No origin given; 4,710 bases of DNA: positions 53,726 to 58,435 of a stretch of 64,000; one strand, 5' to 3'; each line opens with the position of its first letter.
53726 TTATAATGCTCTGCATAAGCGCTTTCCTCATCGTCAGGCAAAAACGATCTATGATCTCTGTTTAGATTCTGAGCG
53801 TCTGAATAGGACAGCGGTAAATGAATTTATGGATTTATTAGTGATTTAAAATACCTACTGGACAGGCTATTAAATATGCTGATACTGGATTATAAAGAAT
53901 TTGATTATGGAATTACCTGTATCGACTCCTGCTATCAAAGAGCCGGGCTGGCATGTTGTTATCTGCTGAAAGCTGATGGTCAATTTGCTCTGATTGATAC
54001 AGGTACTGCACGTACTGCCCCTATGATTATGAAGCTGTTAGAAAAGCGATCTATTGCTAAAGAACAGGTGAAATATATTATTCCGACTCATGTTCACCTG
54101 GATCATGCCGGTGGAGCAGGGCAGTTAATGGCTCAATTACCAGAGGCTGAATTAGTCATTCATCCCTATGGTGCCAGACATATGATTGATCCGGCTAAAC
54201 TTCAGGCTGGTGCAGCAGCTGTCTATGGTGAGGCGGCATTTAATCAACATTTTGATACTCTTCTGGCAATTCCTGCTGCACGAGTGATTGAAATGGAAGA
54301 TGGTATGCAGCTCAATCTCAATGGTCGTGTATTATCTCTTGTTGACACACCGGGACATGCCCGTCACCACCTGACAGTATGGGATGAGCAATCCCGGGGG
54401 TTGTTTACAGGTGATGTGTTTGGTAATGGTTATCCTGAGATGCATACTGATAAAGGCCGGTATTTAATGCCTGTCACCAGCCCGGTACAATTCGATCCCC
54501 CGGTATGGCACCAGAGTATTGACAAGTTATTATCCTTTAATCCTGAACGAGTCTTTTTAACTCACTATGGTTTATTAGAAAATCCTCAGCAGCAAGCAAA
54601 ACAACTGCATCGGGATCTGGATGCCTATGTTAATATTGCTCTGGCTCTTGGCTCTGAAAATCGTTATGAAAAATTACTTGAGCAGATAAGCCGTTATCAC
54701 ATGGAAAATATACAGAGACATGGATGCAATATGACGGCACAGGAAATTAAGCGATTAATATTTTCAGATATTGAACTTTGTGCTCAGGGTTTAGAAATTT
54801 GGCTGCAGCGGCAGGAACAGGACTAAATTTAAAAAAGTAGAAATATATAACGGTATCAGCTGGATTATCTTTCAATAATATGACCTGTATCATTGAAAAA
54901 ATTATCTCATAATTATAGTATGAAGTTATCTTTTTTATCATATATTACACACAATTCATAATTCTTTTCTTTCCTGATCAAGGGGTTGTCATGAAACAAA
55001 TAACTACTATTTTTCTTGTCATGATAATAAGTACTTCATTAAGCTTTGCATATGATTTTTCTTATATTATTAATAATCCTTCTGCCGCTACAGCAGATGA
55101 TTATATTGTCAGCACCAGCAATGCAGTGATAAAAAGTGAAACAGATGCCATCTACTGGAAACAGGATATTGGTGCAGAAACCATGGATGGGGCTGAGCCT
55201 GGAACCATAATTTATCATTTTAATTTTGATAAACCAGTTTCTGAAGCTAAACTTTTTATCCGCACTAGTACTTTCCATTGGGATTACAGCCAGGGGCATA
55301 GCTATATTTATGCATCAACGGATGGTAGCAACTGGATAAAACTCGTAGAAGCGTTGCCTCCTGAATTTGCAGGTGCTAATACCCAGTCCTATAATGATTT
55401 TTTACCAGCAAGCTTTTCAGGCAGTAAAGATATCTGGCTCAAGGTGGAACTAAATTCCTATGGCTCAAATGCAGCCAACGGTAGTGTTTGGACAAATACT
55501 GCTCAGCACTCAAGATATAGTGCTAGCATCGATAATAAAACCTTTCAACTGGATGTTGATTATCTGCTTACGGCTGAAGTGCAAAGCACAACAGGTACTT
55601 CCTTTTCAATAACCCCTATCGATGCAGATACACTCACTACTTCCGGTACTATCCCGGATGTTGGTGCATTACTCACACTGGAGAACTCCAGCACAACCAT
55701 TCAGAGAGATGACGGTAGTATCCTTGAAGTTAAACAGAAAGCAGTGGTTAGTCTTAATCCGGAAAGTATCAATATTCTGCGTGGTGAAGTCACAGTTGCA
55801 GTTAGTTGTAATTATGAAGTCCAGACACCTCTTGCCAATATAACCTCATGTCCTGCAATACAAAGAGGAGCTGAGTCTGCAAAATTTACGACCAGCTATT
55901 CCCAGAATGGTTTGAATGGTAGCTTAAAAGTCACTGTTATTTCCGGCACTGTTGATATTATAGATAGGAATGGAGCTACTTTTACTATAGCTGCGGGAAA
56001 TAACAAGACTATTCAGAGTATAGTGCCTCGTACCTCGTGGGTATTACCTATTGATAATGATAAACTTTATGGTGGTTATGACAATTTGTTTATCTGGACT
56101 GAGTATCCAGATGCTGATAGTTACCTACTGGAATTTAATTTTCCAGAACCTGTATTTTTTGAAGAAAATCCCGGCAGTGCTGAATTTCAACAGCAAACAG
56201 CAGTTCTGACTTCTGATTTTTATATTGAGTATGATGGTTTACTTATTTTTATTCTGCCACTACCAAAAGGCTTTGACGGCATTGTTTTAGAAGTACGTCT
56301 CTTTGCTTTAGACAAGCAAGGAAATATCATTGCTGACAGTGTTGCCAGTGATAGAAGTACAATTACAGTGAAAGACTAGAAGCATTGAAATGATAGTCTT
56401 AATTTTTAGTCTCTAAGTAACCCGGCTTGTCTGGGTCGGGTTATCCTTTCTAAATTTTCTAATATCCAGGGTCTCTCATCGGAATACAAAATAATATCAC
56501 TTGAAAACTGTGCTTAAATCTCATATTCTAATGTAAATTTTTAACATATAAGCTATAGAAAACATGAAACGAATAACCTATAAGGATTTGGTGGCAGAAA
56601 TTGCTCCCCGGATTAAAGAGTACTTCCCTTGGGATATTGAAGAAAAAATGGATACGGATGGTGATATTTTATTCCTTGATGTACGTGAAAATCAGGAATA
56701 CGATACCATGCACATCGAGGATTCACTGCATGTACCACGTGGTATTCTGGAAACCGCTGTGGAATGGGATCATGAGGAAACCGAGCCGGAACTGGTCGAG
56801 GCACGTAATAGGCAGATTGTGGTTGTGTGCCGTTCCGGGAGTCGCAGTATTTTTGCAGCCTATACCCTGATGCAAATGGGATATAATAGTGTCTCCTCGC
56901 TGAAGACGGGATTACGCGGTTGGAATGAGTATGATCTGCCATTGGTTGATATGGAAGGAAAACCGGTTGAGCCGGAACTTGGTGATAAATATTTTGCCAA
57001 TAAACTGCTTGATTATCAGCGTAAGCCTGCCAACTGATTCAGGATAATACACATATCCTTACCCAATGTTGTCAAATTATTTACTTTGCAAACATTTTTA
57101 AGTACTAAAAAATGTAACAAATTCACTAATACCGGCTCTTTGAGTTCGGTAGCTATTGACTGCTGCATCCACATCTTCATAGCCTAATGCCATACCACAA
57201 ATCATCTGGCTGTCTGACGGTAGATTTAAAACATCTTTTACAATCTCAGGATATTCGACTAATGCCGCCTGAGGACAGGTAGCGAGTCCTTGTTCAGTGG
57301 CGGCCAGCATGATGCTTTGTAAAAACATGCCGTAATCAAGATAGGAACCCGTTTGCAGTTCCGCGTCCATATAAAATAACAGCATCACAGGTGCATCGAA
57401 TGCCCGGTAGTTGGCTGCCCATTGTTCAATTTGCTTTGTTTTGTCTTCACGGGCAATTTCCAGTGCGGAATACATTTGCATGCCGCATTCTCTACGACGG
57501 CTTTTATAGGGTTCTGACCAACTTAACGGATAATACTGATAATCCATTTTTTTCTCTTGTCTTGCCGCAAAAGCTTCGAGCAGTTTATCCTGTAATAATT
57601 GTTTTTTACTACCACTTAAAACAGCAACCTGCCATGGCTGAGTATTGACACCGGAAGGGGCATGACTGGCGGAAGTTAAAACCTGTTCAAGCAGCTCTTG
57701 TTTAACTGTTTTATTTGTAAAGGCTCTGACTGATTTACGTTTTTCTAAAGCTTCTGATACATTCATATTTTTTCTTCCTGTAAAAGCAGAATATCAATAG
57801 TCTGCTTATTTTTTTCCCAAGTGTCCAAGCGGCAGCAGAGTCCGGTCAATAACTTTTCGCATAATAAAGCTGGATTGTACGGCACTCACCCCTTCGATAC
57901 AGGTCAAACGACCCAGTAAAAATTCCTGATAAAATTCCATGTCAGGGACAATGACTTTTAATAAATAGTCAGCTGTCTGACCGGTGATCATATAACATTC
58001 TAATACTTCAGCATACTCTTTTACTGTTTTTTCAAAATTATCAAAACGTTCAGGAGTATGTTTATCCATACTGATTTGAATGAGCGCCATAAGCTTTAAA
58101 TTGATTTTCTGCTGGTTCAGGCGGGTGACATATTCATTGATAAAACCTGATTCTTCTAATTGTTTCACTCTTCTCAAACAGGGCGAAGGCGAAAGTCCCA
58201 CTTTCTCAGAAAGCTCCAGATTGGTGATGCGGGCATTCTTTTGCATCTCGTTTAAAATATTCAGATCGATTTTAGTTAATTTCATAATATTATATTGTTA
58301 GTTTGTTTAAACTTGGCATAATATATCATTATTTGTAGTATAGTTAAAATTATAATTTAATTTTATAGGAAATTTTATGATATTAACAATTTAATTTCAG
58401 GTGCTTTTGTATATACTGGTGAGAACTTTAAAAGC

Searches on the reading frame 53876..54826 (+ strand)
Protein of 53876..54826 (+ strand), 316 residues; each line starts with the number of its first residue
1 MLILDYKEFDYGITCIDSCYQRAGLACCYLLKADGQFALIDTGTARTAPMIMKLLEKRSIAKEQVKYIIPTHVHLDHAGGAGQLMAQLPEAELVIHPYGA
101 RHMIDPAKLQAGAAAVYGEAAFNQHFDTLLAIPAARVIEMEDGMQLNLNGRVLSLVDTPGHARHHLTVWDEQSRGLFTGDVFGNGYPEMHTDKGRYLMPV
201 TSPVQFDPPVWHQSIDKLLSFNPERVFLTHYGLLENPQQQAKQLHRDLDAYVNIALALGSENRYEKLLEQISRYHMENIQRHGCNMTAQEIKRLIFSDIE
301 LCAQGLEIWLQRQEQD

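Call 70: search_protein_families(library=pfam, proteins=[window:53876-54826:+], max_evalue=0.001)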
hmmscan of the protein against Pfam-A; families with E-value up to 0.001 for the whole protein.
window:53876-54826:+ (316 aa): 3 families
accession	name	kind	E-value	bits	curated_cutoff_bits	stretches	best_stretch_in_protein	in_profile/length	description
PF00753.33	Lactamase_B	-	9.3e-26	91.4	22.7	1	28-230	8-196/196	Metallo-beta-lactamase superfamily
PF19583.5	ODP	-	1.1e-11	45.4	27.2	1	28-187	5-142/194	ODP family beta lactamase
PF12706.13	Lactamase_B_2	-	0.0003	20.9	27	1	39-179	4-127/200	Beta-lactamase superfamily domain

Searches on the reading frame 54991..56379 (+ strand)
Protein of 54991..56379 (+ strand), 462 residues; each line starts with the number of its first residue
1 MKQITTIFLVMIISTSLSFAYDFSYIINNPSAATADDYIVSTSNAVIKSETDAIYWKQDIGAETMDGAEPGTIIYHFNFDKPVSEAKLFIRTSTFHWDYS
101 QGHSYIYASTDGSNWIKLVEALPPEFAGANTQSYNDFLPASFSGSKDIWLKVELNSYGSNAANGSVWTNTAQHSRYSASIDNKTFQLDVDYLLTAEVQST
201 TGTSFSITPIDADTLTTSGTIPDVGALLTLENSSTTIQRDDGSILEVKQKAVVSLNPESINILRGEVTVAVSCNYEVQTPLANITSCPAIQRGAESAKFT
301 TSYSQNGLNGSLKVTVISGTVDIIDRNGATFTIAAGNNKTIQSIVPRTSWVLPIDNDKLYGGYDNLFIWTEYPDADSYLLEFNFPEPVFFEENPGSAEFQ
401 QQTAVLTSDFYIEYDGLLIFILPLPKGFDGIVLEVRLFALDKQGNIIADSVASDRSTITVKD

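Call 4: search_protein_families(library=pfam, proteins=[window:54991-56379:+], max_evalue=1)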
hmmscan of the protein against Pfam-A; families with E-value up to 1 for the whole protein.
window:54991-56379:+ (462 aa): 4 families
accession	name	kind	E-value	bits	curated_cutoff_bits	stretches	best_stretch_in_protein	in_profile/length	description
PF04773.18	FecR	-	0.052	14.4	24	1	229-285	5-72/97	FecR protein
PF07401.17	Lenti_VIF_2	-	0.1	12.4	22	1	218-295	79-156/198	Bovine Lentivirus VIF protein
PF11578.13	DUF3237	-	0.13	12.4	24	1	233-271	66-104/149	Protein of unknown function (DUF3237)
PF05899.18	Cupin_3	-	0.2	11.8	23.5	0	314-337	29-52/74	EutQ-like cupin domain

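Call 5: search_protein_families(library=ncbifam, proteins=[window:54991-56379:+], max_evalue=1)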
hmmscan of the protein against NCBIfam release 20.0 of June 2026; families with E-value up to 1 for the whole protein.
window:54991-56379:+ (462 aa): 0 families

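Call 18: find_encoding_contigs(protein=window:54991-56379:+, flank=10000, max_places=4)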
Protein window:54991-56379:+ (462 aa): no gene with exactly this product is on record in the collection.

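Call 66: predict_structure(alignment_id=A4)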
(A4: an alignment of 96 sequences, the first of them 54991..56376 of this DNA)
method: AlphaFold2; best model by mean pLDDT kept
length: 462 residues; sequences in the alignment: 96
mean_pLDDT: 73.4   pTM: 0.68
mean pLDDT of the five models: 73.4, 73.2, 72.5, 72.5, 72.4
residues with pLDDT >= 90: 259; 70-90: 12; 50-70: 17; < 50: 174
segments of 3 or more residues with pLDDT < 50: 7-13, 15-74, 78-179
pLDDT, mean of each block of 10 residues (from residue 1): 49 42 29 32 34 38 41 46 45 37 41 42 39 32 40 40 41 42 54 94 98 96 98 98 98 97 98 97 93 88 98 98 97 97 98 97 98 98 90 97 98 98 96 97 98 97 94
secondary structure, 60 per line:
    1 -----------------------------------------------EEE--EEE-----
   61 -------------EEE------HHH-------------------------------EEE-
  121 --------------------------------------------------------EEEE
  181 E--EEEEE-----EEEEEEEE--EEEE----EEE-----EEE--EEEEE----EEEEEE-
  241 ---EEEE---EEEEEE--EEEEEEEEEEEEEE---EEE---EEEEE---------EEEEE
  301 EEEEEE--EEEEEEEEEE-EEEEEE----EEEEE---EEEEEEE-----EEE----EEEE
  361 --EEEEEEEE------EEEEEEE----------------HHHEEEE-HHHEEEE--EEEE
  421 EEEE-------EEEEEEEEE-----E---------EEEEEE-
elements in order: E48-50 E53-55 E74-76 E117-119 E177-181 E184-188 E194-201 E204-207 E212-214 E220-222 E225-229 E234-239 E244-247 E251-256 E259-272 E276-278 E282-286 E296-306 E309-318 E320-325 E330-334 E338-344 E350-352 E357-360 E363-370 E377-383 E403-406 E411-414 E417-424 E432-440 E456-461

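Call 68: fold_search(model_id=the predicted structure, library=pdb)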
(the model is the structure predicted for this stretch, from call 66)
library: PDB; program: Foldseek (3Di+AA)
matches with E <= 10: 1766; with E <= 0.001: 3
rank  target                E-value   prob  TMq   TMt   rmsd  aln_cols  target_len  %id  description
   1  7sqc_O0               1.8e-04  0.95  0.14  0.07  32.5       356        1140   10  Ciliary C1 central pair apparatus isolated from Chlamydomonas reinhardtii (released 2022-04-13)
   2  3bpn_C                8.3e-04  0.80  0.14  0.21  23.0       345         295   12  Crystal structure of the IL4-IL4R-IL13Ra ternary complex (released 2008-02-05)
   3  5e4e_C                9.2e-04  0.75  0.14  0.20  24.3       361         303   12  Engineered Interleukin-13 bound to receptor (released 2015-12-02)
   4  3pdd                  1.2e-03  0.99  0.14  0.31  16.2       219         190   11  Structures of Clostridium thermocellum CbhA fibronectin(III)-like modules (released 2011-11-23)
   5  1iam                  2.0e-03  0.95  0.15  0.29  17.8       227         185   12  STRUCTURE OF THE TWO AMINO-TERMINAL DOMAINS OF HUMAN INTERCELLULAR ADHESION MOLECULE-1, ICAM-1 (released 1998-04-29)
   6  6cwd_E                2.1e-03  0.97  0.17  0.30  15.9       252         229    8  Hepatitis B core-antigen in complex with scFv e13 (released 2018-08-29)
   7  5mza_B                2.2e-03  0.95  0.15  0.30  17.7       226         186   12  The DBLb domain of PF11_0521 PfEMP1 bound to human ICAM-1 (released 2017-03-22)
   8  7cym_A                2.3e-03  0.72  0.14  0.16  33.2       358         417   11  Crystal structure of LI-Cadherin EC1-4 (released 2021-08-18)
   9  7mrk_D                2.7e-03  0.82  0.16  0.23  26.4       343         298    8  Chicken CNTN4 APP complex (released 2022-01-05)
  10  7mrs_A                2.9e-03  0.80  0.15  0.22  25.6       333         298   12  Zebrafish CNTN4 APPb complex (released 2022-01-05)
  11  8dh8_A                2.9e-03  0.75  0.16  0.11  33.0       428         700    8  Leptin-bound leptin receptor complex-full ECD (released 2023-04-19)
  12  6sdb_E                3.1e-03  0.97  0.15  0.30  17.0       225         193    9  Chimeric titin Z1Z2 functionalized with a KLER exogenous peptide from decorin (released 2019-09-18)
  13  3hbg                  3.2e-03  0.99  0.17  0.21  12.1       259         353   10  Structure of recombinant Chicken Liver Sulfite Oxidase mutant C185S (released 2010-04-14)
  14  3bn3_B                3.6e-03  0.89  0.14  0.27  17.1       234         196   12  crystal structure of ICAM-5 in complex with aL I domain (released 2008-08-19)
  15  2a99                  4.1e-03  0.97  0.16  0.19  12.3       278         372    8  Crystal structure of recombinant chicken sulfite oxidase at resting state (released 2005-08-02)
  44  3pdg                  1.6e-02  0.99  0.13  0.49   8.3       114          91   16  Structures of Clostridium thermocellum CbhA fibronectin(III)-like modules (released 2011-11-23)
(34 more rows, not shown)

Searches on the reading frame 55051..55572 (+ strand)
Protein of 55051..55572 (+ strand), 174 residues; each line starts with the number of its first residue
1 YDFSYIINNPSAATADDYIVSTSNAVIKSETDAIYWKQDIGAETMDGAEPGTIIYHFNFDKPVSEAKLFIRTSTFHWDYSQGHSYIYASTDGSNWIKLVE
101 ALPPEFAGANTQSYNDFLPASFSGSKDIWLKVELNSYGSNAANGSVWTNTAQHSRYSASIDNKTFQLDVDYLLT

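Call 75: search_solved_structures(query=window:55051-55572:+, max_evalue=10, show_alignments=2)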
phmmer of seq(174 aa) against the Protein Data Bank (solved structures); distinct sequences matched with E-value up to 10: 3.
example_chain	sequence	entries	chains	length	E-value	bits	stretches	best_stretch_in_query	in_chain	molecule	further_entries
8pjw_A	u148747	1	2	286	0.064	16.6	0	79-105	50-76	SAKe6FE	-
3wmy_A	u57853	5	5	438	0.076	16.3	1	99-163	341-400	Extracellular exo-alpha-L-arabinofuranosidase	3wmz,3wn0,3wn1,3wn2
7pvp_A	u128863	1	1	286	5.5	10.3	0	79-105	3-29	SAKe6BC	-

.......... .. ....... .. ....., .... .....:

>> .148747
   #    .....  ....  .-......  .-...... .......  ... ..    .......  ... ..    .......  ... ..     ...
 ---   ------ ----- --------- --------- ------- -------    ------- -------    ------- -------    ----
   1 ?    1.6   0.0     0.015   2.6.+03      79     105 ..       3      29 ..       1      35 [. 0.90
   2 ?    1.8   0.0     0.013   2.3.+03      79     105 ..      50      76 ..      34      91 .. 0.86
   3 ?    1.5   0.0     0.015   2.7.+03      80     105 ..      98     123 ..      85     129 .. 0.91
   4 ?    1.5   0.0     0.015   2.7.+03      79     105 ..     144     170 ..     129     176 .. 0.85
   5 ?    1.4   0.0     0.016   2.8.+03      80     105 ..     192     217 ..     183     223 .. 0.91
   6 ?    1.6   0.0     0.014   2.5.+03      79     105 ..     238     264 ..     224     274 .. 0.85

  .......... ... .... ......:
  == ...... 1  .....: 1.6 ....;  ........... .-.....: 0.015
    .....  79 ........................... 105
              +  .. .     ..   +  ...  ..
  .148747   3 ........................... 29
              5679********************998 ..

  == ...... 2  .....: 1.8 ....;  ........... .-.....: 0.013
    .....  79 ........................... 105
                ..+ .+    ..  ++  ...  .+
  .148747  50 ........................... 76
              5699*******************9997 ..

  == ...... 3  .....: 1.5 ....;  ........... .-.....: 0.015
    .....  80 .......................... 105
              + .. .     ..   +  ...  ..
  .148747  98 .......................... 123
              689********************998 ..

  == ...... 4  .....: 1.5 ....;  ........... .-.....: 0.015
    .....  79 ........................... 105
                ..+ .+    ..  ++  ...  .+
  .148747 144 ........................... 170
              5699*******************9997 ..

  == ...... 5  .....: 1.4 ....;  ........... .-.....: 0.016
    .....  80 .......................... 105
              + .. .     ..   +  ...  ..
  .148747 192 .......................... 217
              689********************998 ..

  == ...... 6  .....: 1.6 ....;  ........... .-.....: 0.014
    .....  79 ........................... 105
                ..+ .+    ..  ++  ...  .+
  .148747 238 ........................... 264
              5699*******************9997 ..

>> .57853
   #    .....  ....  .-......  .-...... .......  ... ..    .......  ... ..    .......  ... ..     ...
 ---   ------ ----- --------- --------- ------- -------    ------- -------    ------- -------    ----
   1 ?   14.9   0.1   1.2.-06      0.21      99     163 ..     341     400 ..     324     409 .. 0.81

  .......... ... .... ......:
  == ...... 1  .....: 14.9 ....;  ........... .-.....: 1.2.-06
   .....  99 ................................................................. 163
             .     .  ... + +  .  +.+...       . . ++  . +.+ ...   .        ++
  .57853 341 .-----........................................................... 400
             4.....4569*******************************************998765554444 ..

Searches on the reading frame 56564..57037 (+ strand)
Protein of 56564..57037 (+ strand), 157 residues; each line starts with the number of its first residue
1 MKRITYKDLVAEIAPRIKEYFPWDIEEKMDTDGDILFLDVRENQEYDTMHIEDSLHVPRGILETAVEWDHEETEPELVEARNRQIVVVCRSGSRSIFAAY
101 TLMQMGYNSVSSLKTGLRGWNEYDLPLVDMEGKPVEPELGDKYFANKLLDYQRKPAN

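Call 70: search_protein_families(library=pfam, proteins=[window:56564-57037:+], max_evalue=0.001)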
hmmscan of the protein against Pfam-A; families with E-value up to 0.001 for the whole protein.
window:56564-57037:+ (157 aa): 1 family
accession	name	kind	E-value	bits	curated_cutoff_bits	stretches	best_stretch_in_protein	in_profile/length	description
PF00581.25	Rhodanese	-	3.6e-17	63.1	22.2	1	29-122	8-101/102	Rhodanese-like domain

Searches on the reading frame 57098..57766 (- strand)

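Call 70: search_protein_families(library=pfam, proteins=[window:57098-57766:-], max_evalue=0.001)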
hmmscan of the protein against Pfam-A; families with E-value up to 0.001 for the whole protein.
window:57098-57766:- (222 aa): 2 families
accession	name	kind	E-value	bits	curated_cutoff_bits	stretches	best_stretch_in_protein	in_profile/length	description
PF00881.29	Nitroreductase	-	1.5e-31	110.3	23.5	1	8-196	2-167/167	Nitroreductase family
PF14512.11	TM1586_NiRdase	-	1.3e-14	54.8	27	1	108-201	48-137/215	Putative TM nitroreductase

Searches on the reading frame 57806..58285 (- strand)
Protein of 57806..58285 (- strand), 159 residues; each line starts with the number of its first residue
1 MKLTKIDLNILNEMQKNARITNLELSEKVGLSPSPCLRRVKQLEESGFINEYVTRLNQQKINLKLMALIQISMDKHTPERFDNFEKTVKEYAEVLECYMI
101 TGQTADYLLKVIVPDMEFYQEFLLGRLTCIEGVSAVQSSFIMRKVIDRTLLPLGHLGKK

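Call 70: search_protein_families(library=pfam, proteins=[window:57806-58285:-], max_evalue=0.001)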
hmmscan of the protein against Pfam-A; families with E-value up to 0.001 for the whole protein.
window:57806-58285:- (159 aa): 3 families
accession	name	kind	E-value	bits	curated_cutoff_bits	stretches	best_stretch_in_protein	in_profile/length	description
PF13412.12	HTH_24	-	4.6e-21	74.6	21.9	1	3-49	1-47/48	Winged helix-turn-helix DNA-binding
PF01037.27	AsnC_trans_reg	-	2.6e-20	72.5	25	1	69-143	1-72/73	Lrp/AsnC ligand binding domain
PF13404.12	HTH_AsnC-type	-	3.3e-16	59.3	27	1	3-44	1-42/42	AsnC-type helix-turn-helix domain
